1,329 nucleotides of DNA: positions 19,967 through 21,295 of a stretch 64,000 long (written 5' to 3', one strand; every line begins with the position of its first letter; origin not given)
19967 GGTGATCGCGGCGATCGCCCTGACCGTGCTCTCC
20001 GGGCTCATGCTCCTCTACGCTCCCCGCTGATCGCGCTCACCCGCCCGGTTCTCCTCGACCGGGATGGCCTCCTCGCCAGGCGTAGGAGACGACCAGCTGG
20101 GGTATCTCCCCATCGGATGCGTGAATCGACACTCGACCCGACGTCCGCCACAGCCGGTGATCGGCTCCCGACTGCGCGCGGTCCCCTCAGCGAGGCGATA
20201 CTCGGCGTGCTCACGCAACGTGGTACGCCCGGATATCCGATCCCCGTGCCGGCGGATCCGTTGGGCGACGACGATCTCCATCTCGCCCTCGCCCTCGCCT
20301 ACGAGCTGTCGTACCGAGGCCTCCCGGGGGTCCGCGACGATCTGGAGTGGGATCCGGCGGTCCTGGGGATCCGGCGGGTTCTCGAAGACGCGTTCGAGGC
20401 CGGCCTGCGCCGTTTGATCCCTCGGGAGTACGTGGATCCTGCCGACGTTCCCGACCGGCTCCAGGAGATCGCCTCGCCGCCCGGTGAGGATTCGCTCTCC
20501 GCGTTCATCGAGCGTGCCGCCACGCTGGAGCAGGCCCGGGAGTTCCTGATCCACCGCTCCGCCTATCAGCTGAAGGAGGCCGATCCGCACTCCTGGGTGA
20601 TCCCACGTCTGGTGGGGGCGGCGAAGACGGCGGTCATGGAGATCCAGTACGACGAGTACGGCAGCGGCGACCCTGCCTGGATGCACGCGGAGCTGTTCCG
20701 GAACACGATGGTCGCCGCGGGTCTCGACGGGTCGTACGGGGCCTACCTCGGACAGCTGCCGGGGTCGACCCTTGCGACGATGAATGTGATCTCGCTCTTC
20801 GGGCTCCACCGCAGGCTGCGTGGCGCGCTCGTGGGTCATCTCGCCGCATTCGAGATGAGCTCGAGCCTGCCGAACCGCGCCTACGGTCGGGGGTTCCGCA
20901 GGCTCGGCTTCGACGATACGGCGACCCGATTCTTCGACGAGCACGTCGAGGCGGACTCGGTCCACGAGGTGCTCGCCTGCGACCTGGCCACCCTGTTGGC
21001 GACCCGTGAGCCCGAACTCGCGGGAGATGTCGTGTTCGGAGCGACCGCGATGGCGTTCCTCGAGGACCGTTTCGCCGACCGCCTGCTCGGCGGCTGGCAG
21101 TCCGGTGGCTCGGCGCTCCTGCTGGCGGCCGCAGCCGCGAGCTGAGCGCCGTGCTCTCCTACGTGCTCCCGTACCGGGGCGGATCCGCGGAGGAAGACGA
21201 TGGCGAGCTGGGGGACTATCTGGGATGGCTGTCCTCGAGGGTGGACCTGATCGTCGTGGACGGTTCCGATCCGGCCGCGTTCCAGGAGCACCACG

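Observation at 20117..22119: Heme-oxygenase-like diiron oxidase translationally coupled to a GT2 glycosyltransferase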

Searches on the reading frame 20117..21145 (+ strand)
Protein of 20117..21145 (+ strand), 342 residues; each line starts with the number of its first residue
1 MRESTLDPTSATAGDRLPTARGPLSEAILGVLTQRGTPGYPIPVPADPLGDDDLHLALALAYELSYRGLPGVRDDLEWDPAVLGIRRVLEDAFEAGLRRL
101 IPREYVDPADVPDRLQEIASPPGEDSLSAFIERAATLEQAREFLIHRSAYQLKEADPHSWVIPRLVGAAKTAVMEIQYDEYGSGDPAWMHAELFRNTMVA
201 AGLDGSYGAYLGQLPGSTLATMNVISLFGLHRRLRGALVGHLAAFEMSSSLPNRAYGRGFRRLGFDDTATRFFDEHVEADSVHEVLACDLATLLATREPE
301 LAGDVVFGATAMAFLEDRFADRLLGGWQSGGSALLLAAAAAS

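Call 5: search_protein_families(library=pfam, proteins=[window:20117-21145:+], max_evalue=0.01)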
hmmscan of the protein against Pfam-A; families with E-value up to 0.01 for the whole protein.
window:20117-21145:+ (342 aa): 1 family
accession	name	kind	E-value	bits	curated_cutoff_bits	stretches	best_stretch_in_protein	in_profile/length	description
PF14518.11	Haem_oxygenas_2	-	6.2e-57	192.7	28.9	1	141-315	1-175/177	Iron-containing redox enzyme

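Call 6: search_protein_families(library=ncbifam, proteins=[window:20117-21145:+], max_evalue=0.01)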
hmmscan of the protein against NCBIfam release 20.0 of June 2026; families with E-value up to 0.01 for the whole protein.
window:20117-21145:+ (342 aa): 0 families

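Call 9: search_solved_structures(query=window:20117-21145:+, max_evalue=1, show_alignments=3)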
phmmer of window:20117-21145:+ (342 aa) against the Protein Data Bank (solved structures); distinct sequences matched with E-value up to 1: 9.
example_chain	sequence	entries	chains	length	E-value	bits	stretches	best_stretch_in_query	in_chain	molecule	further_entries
9n1a_A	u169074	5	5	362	1.4e-07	34.1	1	44-324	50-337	HrmI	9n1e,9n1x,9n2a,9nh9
6m9r_A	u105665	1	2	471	3.9e-07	32.6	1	134-288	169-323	SznF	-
6m9s_A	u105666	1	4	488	4.1e-07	32.5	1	134-288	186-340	SznF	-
6vzy_A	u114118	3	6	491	4.2e-07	32.5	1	134-288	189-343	Cupin domain-containing diiron protein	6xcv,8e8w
6vow_A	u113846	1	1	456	0.0092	18.2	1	12-66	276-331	multicopper oxidase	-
9pfw_A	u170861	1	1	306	0.36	13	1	127-199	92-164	Iron-containing redox enzyme family protein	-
7lud_H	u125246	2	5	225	0.56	12.3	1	206-308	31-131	ADI-14442 Fab Heavy chain | Heavy chain of human antibody Fab ADI-14442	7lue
9pfx_A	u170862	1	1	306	0.64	12.1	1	129-212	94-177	PbrRohS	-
7twa_A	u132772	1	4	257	0.7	12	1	178-284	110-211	4-chloro-allylglycine synthase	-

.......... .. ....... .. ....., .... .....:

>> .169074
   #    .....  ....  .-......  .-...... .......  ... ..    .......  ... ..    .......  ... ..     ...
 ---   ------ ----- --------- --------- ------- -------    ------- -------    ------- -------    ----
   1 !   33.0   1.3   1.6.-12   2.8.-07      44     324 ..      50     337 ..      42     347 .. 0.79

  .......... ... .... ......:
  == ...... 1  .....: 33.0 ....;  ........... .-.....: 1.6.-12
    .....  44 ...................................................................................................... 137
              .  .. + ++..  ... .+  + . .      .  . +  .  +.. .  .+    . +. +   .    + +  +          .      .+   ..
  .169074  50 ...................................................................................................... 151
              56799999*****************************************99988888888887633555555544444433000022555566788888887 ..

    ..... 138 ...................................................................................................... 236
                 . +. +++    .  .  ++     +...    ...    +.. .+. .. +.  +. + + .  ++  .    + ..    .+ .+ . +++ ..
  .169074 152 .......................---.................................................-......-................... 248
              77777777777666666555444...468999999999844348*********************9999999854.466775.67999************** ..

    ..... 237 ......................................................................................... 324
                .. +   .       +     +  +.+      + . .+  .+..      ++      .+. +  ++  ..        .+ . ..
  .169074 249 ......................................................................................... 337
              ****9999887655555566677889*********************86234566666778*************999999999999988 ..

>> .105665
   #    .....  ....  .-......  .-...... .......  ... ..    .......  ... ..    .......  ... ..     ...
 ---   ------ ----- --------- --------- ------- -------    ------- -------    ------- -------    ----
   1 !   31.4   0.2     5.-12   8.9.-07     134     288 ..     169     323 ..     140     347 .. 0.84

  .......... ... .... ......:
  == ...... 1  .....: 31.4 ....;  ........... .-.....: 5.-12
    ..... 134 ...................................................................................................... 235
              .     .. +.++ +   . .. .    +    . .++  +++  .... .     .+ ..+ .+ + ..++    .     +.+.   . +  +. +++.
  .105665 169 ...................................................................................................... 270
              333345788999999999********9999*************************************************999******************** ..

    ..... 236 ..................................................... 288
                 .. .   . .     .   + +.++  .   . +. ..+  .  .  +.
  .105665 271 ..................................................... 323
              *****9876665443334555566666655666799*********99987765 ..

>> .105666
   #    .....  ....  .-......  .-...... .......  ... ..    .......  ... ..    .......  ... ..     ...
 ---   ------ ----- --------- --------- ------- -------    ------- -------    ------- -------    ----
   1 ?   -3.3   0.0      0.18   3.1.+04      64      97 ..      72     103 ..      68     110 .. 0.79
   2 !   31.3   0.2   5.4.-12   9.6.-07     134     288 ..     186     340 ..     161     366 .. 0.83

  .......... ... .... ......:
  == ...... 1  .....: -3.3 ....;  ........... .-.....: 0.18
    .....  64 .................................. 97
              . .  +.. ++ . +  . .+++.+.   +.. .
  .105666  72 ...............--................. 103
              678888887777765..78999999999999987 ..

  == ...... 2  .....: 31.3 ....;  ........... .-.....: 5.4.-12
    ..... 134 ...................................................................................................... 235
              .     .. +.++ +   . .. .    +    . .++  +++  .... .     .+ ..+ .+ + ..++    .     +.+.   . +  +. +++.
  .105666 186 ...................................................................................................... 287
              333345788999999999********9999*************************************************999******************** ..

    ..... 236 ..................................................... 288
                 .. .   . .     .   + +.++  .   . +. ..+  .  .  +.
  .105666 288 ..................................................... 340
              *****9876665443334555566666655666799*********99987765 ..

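Call 11: find_homologous_proteins(query=window:20117-21145:+, max_evalue=0.00001)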
Query window:20117-21145:+ (342 aa): 7994 proteins with E <= 0.00001 among 8000 candidates; the best 120 are listed.
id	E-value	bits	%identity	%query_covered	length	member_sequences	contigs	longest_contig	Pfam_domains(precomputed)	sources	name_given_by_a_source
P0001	7.9e-188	641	86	99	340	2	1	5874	PF14518.12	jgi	jgi:heme oxygenase-like protein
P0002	8.8e-186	635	90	92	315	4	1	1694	PF14518.12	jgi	jgi:hypothetical protein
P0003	8.3e-176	602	82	98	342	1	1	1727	PF14518.12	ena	-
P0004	1.5e-175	601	81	98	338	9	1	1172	PF14518.12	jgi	-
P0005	2.2e-174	597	80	99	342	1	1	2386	PF14518.12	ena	-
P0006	1.3e-173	595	82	98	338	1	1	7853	PF14518.12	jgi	jgi:hypothetical protein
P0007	1.0e-172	592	80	100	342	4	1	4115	PF14518.12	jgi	jgi:hypothetical protein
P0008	2.4e-167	574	82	91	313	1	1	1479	PF14518.12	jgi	jgi:hypothetical protein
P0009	2.1e-165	568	79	98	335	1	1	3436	PF14518.12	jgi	jgi:hypothetical protein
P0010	7.6e-164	563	83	91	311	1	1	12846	PF14518.12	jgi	jgi:hypothetical protein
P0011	1.3e-162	559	76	99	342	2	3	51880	PF14518.12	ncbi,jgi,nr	ncbi:MAG: hypothetical protein K0R20_839 [Actinomycetia bacterium]|jgi:hypothetical protein|nr:hypot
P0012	5.5e-162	557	77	97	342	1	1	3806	PF14518.12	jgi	jgi:hypothetical protein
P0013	1.6e-161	555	77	98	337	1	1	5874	PF14518.12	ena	-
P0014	6.6e-161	553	76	98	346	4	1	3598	PF14518.12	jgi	jgi:hypothetical protein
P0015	2.0e-160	551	81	89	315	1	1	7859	PF14518.12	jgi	jgi:hypothetical protein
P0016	3.1e-160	551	76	98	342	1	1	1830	PF14518.12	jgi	jgi:hypothetical protein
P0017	1.3e-159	549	73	99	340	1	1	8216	PF14518.12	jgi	jgi:Iron-containing redox enzyme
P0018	2.6e-159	548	76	98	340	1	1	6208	PF14518.12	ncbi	ncbi:MAG: iron-containing redox enzyme family protein [Actinomycetota bacterium]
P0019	4.8e-159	547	75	100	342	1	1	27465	PF14518.12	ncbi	ncbi:MAG TPA: iron-containing redox enzyme family protein [Actinomycetota bacterium]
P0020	6.5e-158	543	75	98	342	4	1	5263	PF14518.12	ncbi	-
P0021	8.8e-158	543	75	99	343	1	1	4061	PF14518.12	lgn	-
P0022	1.7e-157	542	75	98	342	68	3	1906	PF14518.12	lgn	-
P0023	2.0e-157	541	80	90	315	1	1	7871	PF14518.12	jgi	jgi:hypothetical protein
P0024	2.7e-157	541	75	100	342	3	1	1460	PF14518.12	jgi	jgi:Iron-containing redox enzyme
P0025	9.6e-157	539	73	99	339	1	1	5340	PF14518.12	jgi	jgi:Iron-containing redox enzyme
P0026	1.5e-156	539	76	98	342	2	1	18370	PF14518.12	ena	-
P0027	1.7e-156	538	75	99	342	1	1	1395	PF14518.12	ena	-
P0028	1.9e-156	538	78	93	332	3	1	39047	PF14518.12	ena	-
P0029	9.5e-156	536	75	98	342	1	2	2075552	PF14518.12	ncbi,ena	-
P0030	6.8e-155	533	74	99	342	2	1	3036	PF14518.12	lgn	-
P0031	1.5e-154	532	74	98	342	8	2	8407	PF14518.12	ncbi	-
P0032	1.4e-153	529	81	83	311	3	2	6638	PF14518.12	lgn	-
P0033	2.2e-152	525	80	82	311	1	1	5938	PF14518.12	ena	-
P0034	2.1e-151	522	72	100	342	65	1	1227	PF14518.12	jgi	jgi:hypothetical protein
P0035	6.2e-151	520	72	98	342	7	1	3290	PF14518.12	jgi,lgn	-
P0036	7.9e-151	520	72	98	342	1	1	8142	PF14518.12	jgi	jgi:hypothetical protein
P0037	1.1e-150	519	73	98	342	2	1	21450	PF14518.12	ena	-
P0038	1.3e-150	519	72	99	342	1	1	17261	PF14518.12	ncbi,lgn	ncbi:MAG: iron-containing redox enzyme family protein [Actinomycetota bacterium]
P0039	2.3e-150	518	73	98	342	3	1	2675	PF14518.12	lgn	-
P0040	3.7e-150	518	72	100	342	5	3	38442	PF14518.12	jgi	jgi:heme oxygenase-like protein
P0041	5.1e-150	517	73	98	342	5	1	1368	PF14518.12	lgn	-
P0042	7.5e-150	517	72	99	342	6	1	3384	PF14518.12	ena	-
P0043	2.9e-149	515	74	95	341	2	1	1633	PF14518.12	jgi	jgi:Iron-containing redox enzyme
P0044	3.0e-149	515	71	99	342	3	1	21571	PF14518.12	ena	-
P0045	3.9e-149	514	72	98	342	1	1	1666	PF14518.12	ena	-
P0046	6.7e-149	513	71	99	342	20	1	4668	PF14518.12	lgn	-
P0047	8.3e-149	513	73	98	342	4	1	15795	PF14518.12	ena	-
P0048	1.2e-148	513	70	100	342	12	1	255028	PF14518.12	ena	-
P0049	1.5e-148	512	71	99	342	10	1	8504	PF14518.12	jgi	-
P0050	2.0e-148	512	71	98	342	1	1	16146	PF14518.12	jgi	jgi:hypothetical protein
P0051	2.9e-148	511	70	100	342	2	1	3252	PF14518.12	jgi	jgi:hypothetical protein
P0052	5.5e-148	510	71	99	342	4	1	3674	PF14518.12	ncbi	-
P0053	7.3e-148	510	72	99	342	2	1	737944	PF14518.12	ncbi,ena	-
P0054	1.1e-147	510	72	98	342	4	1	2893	PF14518.12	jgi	jgi:hypothetical protein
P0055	2.4e-147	508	72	98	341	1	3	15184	PF14518.12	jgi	jgi:hypothetical protein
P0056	2.6e-147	508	72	98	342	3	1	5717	PF14518.12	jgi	jgi:heme oxygenase-like protein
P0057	2.7e-147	508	71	99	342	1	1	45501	PF14518.12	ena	-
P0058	2.8e-147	508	71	99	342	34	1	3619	PF14518.12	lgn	-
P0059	3.0e-147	508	71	98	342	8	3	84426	PF14518.12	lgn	-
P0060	5.5e-147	507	70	98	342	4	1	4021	PF14518.12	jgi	-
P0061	1.6e-146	506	71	98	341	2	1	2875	PF14518.12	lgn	-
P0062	2.3e-146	505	70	98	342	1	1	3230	PF14518.12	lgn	-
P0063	4.4e-146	504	70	98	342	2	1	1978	PF14518.12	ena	-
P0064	4.7e-146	504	71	98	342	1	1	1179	PF14518.12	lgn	-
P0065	7.9e-146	503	70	98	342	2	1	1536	PF14518.12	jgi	-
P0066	8.8e-146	503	71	98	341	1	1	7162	PF14518.12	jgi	jgi:heme oxygenase-like protein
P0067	9.9e-146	503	69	99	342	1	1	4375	PF14518.12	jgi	jgi:hypothetical protein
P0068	1.0e-145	503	70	98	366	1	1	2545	PF14518.12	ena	-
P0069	3.2e-145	501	72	98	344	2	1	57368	PF14518.12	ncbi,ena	-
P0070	3.3e-145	501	70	100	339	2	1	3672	PF14518.12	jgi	-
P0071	3.7e-145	501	70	98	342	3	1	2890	PF14518.12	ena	-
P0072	5.4e-145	501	70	98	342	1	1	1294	PF14518.12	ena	-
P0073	8.6e-145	500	71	98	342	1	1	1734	PF14518.12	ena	-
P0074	1.2e-144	499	70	98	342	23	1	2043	PF14518.12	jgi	jgi:hypothetical protein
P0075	2.4e-144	499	70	98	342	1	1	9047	PF14518.12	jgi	jgi:hypothetical protein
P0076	2.4e-144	498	69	99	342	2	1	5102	PF14518.12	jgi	jgi:hypothetical protein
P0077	3.9e-144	498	70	98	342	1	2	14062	PF14518.12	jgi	jgi:hypothetical protein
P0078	4.0e-144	498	69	98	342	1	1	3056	PF14518.12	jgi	jgi:hypothetical protein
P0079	4.1e-144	498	69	99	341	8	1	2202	PF14518.12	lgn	-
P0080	4.3e-144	498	70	99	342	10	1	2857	PF14518.12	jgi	jgi:Iron-containing redox enzyme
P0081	4.4e-144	498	70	99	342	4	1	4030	PF14518.12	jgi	jgi:hypothetical protein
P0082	1.3e-143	496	69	98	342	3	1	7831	PF14518.12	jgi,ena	-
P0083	2.5e-143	495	69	99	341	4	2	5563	PF14518.12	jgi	jgi:heme oxygenase-like protein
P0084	3.7e-143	495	69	98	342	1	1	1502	PF14518.12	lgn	-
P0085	4.4e-143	494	70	98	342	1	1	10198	PF14518.12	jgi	jgi:hypothetical protein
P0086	7.8e-143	494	70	98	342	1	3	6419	PF14518.12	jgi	jgi:heme oxygenase-like protein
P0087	1.1e-142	493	69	100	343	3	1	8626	PF14518.12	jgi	jgi:Iron-containing redox enzyme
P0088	2.5e-142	492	72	93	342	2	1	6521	PF14518.12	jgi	-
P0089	2.7e-142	492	69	98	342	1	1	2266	PF14518.12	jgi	jgi:hypothetical protein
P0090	2.8e-142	492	69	98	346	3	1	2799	PF14518.12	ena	-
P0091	4.6e-142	491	69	98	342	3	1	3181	PF14518.12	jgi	jgi:hypothetical protein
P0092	5.2e-142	491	69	98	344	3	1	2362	PF14518.12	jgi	jgi:hypothetical protein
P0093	6.3e-142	491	71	95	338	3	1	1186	PF14518.12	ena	-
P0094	7.6e-142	490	70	98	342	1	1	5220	PF14518.12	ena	-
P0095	9.4e-142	490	68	98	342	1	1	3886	PF14518.12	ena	-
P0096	9.9e-142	490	69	100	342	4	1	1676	PF14518.12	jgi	jgi:hypothetical protein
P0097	1.0e-141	490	76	86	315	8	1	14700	PF14518.12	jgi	jgi:hypothetical protein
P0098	1.5e-141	489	69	98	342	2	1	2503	PF14518.12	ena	-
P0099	1.9e-141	489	69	100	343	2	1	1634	PF14518.12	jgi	jgi:Iron-containing redox enzyme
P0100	3.5e-141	488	70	98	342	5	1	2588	PF14518.12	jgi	jgi:hypothetical protein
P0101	9.7e-141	487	69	98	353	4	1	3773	PF14518.12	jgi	jgi:hypothetical protein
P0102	1.5e-140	486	75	85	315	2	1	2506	PF14518.12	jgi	jgi:hypothetical protein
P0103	2.2e-140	486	71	93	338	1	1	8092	PF14518.12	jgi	jgi:hypothetical protein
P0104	3.3e-140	485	68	98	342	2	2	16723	PF14518.12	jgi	jgi:hypothetical protein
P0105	3.3e-140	485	69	93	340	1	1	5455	PF14518.12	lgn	-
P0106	4.5e-140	484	68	98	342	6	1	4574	PF14518.12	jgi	-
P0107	2.4e-139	482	67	98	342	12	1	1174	PF14518.12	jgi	jgi:hypothetical protein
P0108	5.6e-139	481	67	100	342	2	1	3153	PF14518.12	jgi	jgi:hypothetical protein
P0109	7.8e-139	480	68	98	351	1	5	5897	PF14518.12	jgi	jgi:hypothetical protein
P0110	1.6e-138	479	70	93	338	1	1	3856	PF14518.12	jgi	jgi:Iron-containing redox enzyme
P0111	3.9e-137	475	67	98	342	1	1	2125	PF14518.12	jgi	jgi:hypothetical protein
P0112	1.1e-136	473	68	95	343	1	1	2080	PF14518.12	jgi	jgi:hypothetical protein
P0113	1.2e-136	473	70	93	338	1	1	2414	PF14518.12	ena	-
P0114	4.3e-134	465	68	93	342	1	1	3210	PF14518.12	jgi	jgi:hypothetical protein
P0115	3.5e-133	462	67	95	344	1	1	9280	PF14518.12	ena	-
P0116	3.9e-133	462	67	95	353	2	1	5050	PF14518.12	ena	-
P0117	9.5e-133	460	66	95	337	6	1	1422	PF14518.12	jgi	jgi:hypothetical protein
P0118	1.9e-132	459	66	96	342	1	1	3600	PF14518.12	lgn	-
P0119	1.9e-132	459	67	94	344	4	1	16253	PF14518.12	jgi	jgi:heme oxygenase-like protein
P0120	2.2e-132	459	68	91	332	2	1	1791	PF14518.12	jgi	jgi:Iron-containing redox enzyme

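Call 56: get_annotated_region(hit=H11, flank=8000)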
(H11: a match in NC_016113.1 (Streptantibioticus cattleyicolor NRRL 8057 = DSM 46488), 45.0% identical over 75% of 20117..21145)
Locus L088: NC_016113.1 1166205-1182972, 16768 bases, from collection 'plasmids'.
description: Streptantibioticus cattleyicolor NRRL 8057 = DSM 46488 plasmid pSCAT, complete sequence
organism: Streptantibioticus cattleyicolor NRRL 8057 = DSM 46488 (NCBI taxid 1003195)
taxonomy: Bacteria; Actinomycetota; Actinomycetes; Kitasatosporales; Streptomycetaceae; Streptantibioticus; Streptantibioticus cattleyicolor; Streptantibioticus cattleyicolor NRRL 8057 = DSM 46488
host: -; source: -; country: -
typing (MOB-suite, as given by PLSDB): mobilizable; relaxase MOBP
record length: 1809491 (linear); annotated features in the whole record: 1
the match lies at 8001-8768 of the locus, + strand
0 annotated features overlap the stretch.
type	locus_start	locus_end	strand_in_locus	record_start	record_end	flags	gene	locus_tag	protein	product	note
